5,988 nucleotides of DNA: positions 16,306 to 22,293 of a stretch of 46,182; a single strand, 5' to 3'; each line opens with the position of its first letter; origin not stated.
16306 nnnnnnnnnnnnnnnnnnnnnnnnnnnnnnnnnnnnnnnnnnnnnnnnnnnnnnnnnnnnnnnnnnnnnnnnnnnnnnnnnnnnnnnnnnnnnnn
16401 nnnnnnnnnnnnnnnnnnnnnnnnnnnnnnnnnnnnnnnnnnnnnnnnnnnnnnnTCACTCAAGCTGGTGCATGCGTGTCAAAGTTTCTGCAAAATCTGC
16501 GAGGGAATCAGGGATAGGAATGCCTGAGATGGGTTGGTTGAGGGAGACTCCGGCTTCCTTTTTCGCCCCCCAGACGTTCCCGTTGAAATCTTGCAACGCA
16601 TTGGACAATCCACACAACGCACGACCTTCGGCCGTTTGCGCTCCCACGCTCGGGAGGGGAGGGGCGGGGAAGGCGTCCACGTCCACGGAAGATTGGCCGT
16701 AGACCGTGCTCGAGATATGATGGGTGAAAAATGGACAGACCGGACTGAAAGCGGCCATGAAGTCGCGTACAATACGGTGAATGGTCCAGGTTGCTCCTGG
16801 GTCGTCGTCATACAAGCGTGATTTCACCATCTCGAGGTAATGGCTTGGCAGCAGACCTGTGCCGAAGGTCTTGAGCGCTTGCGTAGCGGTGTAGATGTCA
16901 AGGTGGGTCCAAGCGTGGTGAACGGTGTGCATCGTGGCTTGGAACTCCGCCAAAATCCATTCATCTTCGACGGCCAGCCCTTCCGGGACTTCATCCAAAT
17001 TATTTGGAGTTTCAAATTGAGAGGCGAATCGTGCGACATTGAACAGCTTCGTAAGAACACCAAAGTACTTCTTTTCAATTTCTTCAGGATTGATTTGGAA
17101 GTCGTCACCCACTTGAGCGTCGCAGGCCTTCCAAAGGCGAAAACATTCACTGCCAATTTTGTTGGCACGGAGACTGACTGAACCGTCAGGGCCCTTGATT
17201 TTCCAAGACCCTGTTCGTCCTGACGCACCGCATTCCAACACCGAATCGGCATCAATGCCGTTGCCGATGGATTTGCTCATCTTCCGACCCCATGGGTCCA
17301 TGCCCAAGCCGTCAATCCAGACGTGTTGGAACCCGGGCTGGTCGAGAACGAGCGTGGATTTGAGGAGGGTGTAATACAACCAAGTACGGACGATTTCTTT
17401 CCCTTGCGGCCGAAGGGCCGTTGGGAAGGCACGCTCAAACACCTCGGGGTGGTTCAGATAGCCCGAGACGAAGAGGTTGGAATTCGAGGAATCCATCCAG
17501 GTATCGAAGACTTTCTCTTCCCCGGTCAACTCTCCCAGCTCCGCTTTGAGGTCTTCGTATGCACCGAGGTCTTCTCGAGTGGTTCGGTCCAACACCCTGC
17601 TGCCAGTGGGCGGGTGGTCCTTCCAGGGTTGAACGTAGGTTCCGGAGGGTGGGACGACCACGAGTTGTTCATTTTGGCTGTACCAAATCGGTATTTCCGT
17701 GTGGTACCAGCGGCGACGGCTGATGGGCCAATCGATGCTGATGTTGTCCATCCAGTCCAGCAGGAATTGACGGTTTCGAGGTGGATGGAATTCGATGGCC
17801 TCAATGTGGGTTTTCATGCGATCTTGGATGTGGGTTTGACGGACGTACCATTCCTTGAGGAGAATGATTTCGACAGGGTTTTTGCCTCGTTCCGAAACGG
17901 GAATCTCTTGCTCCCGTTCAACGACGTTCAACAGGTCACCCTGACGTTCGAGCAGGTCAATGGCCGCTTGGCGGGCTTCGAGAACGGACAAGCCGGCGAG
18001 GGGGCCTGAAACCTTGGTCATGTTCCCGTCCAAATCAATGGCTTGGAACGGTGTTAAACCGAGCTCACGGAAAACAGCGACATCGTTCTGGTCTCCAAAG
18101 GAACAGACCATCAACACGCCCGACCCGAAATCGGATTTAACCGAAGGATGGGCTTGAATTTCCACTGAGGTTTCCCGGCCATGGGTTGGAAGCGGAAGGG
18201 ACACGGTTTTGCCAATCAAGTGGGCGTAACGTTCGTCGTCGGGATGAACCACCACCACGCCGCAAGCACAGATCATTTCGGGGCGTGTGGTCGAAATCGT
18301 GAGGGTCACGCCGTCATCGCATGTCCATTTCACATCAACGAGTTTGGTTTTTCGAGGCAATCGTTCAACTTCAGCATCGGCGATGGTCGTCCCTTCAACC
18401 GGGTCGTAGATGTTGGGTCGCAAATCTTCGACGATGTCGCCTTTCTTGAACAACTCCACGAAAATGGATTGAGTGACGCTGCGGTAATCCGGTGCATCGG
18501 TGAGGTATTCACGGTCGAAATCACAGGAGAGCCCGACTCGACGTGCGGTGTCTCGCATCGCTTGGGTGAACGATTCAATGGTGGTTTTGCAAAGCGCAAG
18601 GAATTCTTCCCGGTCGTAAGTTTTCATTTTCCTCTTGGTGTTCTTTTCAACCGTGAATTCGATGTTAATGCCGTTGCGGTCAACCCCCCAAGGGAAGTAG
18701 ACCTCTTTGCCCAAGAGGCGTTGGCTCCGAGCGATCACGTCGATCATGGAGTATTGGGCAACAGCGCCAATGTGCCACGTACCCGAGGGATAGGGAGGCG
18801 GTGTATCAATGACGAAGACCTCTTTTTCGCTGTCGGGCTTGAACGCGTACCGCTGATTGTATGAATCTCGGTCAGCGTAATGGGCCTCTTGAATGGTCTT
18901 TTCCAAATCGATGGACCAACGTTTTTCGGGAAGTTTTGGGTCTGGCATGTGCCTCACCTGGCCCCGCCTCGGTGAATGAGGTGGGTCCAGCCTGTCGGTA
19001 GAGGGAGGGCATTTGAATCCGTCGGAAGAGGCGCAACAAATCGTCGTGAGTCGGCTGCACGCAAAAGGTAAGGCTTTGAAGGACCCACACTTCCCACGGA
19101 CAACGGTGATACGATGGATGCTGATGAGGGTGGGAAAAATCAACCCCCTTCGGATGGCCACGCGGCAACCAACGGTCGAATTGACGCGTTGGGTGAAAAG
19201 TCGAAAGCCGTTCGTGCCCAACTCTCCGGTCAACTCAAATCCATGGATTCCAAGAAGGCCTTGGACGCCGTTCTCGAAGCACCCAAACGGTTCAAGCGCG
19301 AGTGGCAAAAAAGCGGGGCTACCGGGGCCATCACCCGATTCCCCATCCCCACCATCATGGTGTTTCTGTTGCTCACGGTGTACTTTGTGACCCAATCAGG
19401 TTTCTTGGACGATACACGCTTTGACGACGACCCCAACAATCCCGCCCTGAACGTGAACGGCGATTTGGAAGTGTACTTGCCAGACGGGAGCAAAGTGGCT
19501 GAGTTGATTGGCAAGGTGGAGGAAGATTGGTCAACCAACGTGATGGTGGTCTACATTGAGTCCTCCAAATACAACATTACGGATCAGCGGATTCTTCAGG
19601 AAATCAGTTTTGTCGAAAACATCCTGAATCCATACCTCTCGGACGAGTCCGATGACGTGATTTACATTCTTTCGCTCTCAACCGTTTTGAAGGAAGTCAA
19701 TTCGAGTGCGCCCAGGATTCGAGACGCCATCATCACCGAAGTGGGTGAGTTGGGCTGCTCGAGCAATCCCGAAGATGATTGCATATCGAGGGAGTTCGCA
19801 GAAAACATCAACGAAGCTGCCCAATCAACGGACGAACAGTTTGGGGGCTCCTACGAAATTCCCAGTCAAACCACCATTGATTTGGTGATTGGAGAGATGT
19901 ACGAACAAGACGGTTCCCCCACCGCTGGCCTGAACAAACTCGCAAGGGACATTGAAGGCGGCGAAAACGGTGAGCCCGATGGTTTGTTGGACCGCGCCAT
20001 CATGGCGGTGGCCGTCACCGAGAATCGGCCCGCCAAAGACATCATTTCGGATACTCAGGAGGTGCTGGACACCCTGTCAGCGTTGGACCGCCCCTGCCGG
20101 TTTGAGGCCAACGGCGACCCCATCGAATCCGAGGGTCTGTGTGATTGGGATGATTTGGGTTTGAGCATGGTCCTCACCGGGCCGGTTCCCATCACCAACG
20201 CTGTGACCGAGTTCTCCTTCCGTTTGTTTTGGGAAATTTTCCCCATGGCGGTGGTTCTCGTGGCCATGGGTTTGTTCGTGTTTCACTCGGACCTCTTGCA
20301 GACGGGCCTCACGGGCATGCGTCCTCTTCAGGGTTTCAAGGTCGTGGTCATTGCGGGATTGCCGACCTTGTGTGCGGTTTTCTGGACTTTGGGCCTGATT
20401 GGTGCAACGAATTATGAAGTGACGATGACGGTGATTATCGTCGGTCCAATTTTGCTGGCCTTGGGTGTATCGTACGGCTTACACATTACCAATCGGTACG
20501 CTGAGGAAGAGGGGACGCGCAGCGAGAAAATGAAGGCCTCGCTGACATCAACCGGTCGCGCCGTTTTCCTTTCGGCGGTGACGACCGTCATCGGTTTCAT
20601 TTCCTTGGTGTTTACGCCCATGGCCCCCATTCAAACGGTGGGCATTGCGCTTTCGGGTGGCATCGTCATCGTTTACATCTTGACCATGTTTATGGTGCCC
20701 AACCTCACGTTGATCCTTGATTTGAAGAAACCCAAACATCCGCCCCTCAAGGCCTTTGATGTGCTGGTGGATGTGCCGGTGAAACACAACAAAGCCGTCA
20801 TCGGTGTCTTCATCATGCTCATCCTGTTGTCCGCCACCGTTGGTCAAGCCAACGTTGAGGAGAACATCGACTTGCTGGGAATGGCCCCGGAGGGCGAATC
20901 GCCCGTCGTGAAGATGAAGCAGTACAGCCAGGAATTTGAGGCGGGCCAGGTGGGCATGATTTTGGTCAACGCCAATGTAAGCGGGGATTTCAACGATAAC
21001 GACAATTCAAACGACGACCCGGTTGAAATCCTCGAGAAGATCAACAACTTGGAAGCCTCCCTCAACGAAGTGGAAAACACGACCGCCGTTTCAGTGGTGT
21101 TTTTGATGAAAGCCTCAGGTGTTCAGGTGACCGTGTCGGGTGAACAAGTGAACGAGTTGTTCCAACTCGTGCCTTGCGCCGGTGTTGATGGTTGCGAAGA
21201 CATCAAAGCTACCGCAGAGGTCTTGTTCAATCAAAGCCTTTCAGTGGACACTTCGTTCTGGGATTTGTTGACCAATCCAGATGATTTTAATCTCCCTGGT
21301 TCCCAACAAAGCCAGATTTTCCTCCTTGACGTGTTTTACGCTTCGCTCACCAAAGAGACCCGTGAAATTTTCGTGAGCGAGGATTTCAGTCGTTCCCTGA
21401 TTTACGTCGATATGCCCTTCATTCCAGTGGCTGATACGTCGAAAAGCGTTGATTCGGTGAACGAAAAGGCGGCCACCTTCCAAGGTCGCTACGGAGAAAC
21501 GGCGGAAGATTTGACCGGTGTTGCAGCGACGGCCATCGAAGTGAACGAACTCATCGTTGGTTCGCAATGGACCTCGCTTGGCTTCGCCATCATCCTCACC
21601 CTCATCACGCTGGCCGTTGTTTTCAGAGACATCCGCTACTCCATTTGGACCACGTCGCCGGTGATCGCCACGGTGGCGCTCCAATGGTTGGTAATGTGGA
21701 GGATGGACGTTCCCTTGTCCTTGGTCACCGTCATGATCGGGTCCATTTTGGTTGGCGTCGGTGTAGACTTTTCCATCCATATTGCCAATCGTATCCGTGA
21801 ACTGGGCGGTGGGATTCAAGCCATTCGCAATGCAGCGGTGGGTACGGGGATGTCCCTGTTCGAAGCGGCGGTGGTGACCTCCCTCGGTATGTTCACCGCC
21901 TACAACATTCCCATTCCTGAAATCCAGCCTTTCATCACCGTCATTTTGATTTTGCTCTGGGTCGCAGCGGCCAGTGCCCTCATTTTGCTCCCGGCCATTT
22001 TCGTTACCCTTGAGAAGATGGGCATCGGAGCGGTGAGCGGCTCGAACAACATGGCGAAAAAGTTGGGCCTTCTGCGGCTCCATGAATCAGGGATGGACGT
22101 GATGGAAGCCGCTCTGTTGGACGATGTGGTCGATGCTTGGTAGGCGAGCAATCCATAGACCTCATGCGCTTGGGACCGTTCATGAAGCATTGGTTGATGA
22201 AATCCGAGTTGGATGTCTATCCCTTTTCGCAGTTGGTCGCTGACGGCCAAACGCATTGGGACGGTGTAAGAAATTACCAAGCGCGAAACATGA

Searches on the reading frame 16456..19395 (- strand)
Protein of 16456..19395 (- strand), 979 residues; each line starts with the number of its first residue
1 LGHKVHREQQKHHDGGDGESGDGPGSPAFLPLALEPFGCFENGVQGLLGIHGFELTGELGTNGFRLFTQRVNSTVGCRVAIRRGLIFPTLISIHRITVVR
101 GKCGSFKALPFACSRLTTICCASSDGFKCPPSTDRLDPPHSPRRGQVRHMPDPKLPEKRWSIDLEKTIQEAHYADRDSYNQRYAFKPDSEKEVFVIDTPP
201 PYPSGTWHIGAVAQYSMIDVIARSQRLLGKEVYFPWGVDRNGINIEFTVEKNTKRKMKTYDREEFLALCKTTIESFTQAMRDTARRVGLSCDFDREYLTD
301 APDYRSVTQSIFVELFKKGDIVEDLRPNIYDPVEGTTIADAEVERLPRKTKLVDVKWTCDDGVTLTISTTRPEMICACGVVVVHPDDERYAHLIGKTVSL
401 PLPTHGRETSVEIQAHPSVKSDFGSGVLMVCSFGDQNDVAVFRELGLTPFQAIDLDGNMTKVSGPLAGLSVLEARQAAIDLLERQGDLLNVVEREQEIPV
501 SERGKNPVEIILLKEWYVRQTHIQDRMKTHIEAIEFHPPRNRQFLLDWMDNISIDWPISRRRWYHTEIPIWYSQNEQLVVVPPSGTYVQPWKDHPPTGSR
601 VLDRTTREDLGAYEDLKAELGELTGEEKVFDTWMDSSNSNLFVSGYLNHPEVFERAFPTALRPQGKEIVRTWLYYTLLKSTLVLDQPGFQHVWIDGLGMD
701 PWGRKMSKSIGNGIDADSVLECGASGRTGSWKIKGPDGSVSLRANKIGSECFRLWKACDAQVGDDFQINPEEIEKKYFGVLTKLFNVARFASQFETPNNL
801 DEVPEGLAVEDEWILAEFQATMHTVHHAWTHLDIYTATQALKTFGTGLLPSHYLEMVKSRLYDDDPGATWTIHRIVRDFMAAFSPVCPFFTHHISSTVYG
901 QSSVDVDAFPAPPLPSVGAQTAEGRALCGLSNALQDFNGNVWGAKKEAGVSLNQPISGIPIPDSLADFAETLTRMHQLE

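Call 64: search_protein_families(library=pfam, proteins=[window:16456-19395:-], max_evalue=0.1)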
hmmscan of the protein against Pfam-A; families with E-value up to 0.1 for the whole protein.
window:16456-19395:- (979 aa): 3 families
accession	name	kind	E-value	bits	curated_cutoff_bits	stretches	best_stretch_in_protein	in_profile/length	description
PF00133.28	tRNA-synt_1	-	1.9e-74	251.4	22.7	1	175-768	8-413/414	tRNA synthetases class I (I, L, M and V)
PF09334.17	tRNA-synt_1g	-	9e-17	61.3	20.1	1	195-344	2-136/391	tRNA synthetases class I (M)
PF08264.19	Anticodon_1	-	4.2e-16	59.6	25.1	1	811-955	1-143/148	Anticodon-binding domain of tRNA ligase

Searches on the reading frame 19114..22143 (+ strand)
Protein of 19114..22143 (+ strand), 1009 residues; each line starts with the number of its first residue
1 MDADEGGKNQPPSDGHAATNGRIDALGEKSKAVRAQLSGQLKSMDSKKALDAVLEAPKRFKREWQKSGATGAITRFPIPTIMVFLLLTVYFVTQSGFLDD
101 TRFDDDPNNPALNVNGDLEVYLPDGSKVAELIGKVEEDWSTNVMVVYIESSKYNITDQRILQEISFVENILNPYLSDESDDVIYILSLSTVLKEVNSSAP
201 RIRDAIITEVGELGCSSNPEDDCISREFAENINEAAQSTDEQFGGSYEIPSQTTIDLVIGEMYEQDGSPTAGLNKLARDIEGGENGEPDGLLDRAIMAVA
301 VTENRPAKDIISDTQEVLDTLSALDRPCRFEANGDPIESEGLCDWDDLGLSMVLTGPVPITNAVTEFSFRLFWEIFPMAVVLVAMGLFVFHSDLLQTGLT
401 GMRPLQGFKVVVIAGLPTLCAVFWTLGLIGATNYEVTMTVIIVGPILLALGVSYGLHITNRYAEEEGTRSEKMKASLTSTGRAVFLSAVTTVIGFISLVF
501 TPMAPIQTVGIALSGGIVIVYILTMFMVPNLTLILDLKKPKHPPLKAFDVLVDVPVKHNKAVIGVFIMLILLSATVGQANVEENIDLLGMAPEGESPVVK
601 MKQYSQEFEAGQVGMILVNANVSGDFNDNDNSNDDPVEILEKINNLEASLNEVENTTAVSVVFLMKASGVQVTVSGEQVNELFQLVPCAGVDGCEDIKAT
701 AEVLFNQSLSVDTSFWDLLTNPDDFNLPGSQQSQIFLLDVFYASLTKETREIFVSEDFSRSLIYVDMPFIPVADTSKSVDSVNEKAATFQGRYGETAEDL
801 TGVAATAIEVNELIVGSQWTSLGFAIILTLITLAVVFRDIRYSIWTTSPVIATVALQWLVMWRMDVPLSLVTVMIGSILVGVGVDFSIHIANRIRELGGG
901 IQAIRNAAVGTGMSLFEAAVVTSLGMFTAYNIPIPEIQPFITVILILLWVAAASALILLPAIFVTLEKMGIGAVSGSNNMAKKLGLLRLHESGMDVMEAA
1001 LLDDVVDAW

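Call 64: search_protein_families(library=pfam, proteins=[window:19114-22143:+], max_evalue=0.1)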
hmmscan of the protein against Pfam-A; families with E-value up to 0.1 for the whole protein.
window:19114-22143:+ (1009 aa): 2 families
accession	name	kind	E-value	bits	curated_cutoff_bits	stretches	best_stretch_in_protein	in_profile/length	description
PF03176.21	MMPL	-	8.7e-21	74.6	20.5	2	419-535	184-302/333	MMPL family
PF12349.14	Sterol-sensing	-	2.9e-06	27.7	22.3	1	413-529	11-130/153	Sterol-sensing domain of SREBP cleavage-activation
